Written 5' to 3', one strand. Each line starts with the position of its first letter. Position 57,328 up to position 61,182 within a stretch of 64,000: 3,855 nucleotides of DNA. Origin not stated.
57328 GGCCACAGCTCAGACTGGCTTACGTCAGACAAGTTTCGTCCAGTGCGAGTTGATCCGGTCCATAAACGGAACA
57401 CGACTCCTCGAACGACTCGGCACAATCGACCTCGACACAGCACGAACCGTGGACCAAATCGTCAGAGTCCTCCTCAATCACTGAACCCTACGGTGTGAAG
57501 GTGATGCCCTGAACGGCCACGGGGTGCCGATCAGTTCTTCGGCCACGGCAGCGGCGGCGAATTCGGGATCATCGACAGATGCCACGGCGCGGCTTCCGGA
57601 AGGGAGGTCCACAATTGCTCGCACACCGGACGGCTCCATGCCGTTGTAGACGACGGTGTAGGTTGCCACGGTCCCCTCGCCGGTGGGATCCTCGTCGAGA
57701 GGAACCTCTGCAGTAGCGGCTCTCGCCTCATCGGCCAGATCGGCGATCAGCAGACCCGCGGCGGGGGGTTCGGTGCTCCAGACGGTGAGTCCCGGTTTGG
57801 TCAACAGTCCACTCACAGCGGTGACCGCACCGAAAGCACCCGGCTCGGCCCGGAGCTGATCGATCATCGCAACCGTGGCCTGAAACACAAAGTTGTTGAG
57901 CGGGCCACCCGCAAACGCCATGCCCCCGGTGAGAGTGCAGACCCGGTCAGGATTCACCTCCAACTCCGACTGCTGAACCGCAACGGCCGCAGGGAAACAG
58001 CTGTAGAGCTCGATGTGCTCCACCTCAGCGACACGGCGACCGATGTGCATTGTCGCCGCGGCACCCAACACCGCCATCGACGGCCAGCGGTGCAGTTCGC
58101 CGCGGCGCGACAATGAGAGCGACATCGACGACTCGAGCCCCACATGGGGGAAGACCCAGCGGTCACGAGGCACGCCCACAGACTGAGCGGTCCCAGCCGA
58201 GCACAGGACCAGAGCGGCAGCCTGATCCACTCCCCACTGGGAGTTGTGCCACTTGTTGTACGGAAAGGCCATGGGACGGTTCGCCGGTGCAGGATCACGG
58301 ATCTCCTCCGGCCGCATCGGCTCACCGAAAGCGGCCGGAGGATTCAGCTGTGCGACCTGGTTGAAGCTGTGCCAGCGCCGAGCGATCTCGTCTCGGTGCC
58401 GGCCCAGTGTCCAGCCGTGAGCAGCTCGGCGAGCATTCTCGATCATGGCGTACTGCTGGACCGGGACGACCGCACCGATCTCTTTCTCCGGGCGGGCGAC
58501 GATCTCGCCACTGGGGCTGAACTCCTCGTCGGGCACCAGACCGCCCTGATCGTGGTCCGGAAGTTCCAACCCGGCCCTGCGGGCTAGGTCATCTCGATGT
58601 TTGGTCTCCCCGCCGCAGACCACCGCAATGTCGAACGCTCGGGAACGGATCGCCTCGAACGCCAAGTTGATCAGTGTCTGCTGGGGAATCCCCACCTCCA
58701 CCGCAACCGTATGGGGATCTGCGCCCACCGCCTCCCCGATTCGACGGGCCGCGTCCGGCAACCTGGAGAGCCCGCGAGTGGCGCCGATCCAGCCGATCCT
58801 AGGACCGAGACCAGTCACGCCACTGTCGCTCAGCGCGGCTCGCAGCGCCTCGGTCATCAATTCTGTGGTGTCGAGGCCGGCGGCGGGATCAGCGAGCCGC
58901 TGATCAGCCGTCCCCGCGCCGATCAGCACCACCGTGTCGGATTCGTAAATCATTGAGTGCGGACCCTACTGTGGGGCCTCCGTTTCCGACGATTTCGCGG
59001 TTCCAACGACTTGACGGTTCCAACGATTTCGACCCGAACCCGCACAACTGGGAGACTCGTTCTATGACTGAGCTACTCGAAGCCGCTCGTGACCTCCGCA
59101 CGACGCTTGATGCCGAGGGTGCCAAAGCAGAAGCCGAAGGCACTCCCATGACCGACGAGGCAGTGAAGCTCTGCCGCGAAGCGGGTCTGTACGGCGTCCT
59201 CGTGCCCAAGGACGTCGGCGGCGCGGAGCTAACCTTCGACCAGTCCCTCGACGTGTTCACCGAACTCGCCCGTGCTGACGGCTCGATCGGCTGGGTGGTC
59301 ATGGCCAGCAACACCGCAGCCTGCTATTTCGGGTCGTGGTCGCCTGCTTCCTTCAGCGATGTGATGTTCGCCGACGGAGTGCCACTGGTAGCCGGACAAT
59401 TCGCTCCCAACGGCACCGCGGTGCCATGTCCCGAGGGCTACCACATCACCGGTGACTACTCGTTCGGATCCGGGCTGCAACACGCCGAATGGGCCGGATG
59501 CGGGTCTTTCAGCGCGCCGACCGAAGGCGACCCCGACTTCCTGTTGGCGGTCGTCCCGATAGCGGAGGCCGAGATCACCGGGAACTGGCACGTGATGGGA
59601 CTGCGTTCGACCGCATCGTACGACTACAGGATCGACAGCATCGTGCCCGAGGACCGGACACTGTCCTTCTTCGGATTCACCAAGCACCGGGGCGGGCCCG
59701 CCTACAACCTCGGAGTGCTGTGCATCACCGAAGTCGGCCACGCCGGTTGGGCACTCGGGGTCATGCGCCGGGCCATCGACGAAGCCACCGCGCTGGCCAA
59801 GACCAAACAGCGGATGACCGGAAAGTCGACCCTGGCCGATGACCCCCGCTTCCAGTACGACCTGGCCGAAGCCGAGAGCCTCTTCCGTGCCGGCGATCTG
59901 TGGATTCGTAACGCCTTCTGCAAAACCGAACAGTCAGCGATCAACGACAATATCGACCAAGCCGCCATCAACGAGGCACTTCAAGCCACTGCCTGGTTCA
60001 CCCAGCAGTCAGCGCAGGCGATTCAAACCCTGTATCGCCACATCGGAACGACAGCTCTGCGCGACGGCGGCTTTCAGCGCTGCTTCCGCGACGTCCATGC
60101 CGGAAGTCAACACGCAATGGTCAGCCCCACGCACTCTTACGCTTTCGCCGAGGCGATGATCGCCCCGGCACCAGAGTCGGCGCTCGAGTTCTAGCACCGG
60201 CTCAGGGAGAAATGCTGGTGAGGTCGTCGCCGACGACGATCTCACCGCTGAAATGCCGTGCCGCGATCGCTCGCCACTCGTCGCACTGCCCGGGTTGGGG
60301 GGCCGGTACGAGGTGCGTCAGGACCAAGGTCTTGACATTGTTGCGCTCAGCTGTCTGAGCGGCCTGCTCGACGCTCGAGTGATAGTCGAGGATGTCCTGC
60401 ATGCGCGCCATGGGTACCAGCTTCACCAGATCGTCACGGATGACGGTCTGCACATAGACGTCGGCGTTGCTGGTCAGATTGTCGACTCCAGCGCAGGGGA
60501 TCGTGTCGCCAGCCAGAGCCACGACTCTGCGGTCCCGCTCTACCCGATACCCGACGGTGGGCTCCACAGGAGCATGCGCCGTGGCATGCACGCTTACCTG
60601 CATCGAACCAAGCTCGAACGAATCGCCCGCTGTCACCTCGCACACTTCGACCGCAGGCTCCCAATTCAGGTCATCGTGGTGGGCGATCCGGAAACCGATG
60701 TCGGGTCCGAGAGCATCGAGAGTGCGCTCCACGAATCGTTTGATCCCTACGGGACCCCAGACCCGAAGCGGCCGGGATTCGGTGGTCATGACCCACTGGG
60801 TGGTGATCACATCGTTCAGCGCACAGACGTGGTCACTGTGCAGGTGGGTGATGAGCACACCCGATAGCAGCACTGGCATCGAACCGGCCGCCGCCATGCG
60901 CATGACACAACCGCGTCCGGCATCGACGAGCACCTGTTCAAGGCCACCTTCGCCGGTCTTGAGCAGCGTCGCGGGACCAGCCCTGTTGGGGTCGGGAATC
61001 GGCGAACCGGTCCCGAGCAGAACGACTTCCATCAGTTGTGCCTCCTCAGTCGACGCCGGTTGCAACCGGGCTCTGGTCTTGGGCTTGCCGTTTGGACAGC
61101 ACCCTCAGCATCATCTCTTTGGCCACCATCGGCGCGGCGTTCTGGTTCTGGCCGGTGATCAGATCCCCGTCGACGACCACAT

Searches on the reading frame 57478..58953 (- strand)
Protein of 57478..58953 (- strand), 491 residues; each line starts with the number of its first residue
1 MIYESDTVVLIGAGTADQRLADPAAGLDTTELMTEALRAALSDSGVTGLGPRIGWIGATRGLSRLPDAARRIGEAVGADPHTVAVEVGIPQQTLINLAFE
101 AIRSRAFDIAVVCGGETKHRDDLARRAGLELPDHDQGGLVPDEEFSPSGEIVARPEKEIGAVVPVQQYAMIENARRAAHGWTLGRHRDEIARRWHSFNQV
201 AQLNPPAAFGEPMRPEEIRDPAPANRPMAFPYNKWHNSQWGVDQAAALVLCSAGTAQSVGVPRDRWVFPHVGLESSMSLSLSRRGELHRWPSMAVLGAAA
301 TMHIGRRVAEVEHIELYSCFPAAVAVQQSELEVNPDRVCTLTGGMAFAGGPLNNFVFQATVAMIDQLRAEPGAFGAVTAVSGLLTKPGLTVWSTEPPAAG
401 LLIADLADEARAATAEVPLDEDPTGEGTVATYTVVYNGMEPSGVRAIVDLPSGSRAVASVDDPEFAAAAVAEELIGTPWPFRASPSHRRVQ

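Call 13: search_protein_families(library=pfam, proteins=[window:57478-58953:-], max_evalue=0.001)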
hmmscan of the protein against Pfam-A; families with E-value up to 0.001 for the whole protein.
window:57478-58953:- (491 aa): 2 families
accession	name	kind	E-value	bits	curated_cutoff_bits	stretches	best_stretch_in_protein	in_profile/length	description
PF18313.7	TLP1_add_C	-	2.4e-05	24.6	26.1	1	416-477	11-74/83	Thiolase-like protein type 1 additional C-terminal domain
PF01796.24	OB_ChsH2_C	-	0.00016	21.9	27.1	1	424-467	5-53/65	ChsH2, C-terminal OB-fold domain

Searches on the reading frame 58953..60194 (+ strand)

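Call 13: search_protein_families(library=pfam, proteins=[window:58953-60194:+], max_evalue=0.001)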
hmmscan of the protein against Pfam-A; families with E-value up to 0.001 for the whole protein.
window:58953-60194:+ (413 aa): 3 families
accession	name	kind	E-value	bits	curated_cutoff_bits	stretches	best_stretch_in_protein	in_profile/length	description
PF08028.16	Acyl-CoA_dh_2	-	4.8e-21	75.9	22.7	1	262-391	2-133/134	Acyl-CoA dehydrogenase, C-terminal domain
PF02771.21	Acyl-CoA_dh_N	-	9.4e-09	36.1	22.9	1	43-125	9-91/113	Acyl-CoA dehydrogenase, N-terminal domain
PF00441.29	Acyl-CoA_dh_1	-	1.3e-05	25.8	22.4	1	261-382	16-129/150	Acyl-CoA dehydrogenase, C-terminal domain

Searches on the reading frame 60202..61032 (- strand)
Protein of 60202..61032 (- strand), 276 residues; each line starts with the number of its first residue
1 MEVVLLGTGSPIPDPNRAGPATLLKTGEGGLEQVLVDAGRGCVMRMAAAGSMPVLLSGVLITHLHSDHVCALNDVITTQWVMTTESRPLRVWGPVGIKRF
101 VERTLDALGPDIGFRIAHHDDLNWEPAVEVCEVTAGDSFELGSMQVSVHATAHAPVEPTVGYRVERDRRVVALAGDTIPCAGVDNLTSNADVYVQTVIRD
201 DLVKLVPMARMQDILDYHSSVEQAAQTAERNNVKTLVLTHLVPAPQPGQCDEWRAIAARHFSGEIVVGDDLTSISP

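Call 13: search_protein_families(library=pfam, proteins=[window:60202-61032:-], max_evalue=0.001)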
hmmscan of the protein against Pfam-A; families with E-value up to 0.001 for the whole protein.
window:60202-61032:- (276 aa): 2 families
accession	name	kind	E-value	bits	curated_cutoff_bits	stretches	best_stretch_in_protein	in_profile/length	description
PF12706.13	Lactamase_B_2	-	4e-18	66.2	27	1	34-240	3-199/200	Beta-lactamase superfamily domain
PF00753.33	Lactamase_B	-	3.4e-08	34.1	22.7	1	22-188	9-161/196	Metallo-beta-lactamase superfamily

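Call 30: search_protein_families(library=ncbifam, proteins=[window:60202-61032:-], max_evalue=0.001)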
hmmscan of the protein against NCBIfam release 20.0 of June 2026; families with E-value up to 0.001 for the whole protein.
window:60202-61032:- (276 aa): 14 families
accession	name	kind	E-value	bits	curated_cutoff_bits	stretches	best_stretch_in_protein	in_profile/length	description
NF000806.0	PRK00055.2-4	equivalog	8.2e-98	327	363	1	1-273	2-273/280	ribonuclease Z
TIGR02651.1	RNase_Z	equivalog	2.7e-33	115.3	292.95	2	2-169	1-152/302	ribonuclease Z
NF000801.0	PRK00055.1-3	equivalog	2.2e-29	102.5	252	2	1-169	2-157/307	ribonuclease Z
NF041257.1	GntH_guanitoxin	equivalog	1.4e-25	90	333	1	1-272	13-294/374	guanitoxin biosynthesis MBL fold metallo-hydrolase GntH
NF000800.0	PRK00055.1-1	equivalog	2.5e-24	85.9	398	2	1-170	1-156/305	ribonuclease Z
NF000805.0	PRK00055.2-3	equivalog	1.1e-19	70.8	416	2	164-274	196-298/307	ribonuclease Z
TIGR02649.1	true_RNase_BN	exception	3.1e-18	65.8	563.7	1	2-170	1-155/304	ribonuclease BN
NF041851.1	cyc_nuc_deg_phdiest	equivalog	6e-17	61.9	400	1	1-269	1-246/253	cyclic nucleotide-degrading phosphodiesterase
NF000804.0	PRK00055.2-1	equivalog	1.2e-10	40.9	402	2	2-103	5-102/306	ribonuclease Z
NF002558.0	PRK02126.1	subfamily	7.1e-07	28.5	315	1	55-107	47-96/345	ribonuclease Z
TIGR03307.1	PhnP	equivalog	1.7e-05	24.3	272.25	0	133-242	121-222/249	phosphonate metabolism protein PhnP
NF038231.1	MBL_Geo_Pelo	equivalog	3.3e-05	23.6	360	1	32-241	44-223/250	GPMC system MBL fold metallohydrolase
NF002553.0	PRK02113.1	equivalog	5.4e-05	22.7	386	1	32-241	45-223/252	MBL fold metallo-hydrolase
TIGR03413.1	GSH_gloB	equivalog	0.00033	20.1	200.8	0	32-78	21-66/248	hydroxyacylglutathione hydrolase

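Call 36: search_solved_structures(query=window:60202-61032:-, max_evalue=0.001)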
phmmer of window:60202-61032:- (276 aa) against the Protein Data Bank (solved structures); distinct sequences matched with E-value up to 0.001: 14.
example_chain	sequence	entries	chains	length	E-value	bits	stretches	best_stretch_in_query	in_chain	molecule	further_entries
8gyg_A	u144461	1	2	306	2.3e-17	66.6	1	4-272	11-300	Arysulfatase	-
2cbn_A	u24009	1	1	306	7.2e-15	58.4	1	1-183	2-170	RIBONUCLEASE Z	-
1y44_A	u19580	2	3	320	1.8e-13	53.8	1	1-112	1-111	Ribonuclease Z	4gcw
3zwf_A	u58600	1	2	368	2.6e-12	50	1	1-120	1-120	ZINC PHOSPHODIESTERASE ELAC PROTEIN 1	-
2fk6_A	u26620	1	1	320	4.6e-12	49.2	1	1-112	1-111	RIBONUCLEASE Z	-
6j4n_A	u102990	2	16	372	4.8e-07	32.8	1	3-99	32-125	Metallo-beta-lactamases PNGM-1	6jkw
7byq_A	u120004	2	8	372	6.2e-07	32.4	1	3-99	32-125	Metallo-beta-lactamase PNGM-1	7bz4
7bz3_A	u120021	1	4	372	1.5e-06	31.1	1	3-99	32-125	Metallo-beta-lactamase PNGM-1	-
7bz1_A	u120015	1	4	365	9.3e-06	28.5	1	3-99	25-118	Metallo-beta-lactamase PNGM-1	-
7bzi_G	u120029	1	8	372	1.2e-05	28.2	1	3-99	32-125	Metallo-beta-lactamase PNGM-1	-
7wi1_A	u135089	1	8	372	1.2e-05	28.2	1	3-99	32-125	Metallo-beta-lactamase PNGM-1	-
9ey0_E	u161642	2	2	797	0.00014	24.7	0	2-89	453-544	Zinc phosphodiesterase ELAC protein 2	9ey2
8z0p_A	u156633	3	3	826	0.00016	24.5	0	2-89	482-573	Zinc phosphodiesterase ELAC protein 2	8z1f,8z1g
8rr1_E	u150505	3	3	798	0.00069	22.4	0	2-89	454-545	Zinc phosphodiesterase ELAC protein 2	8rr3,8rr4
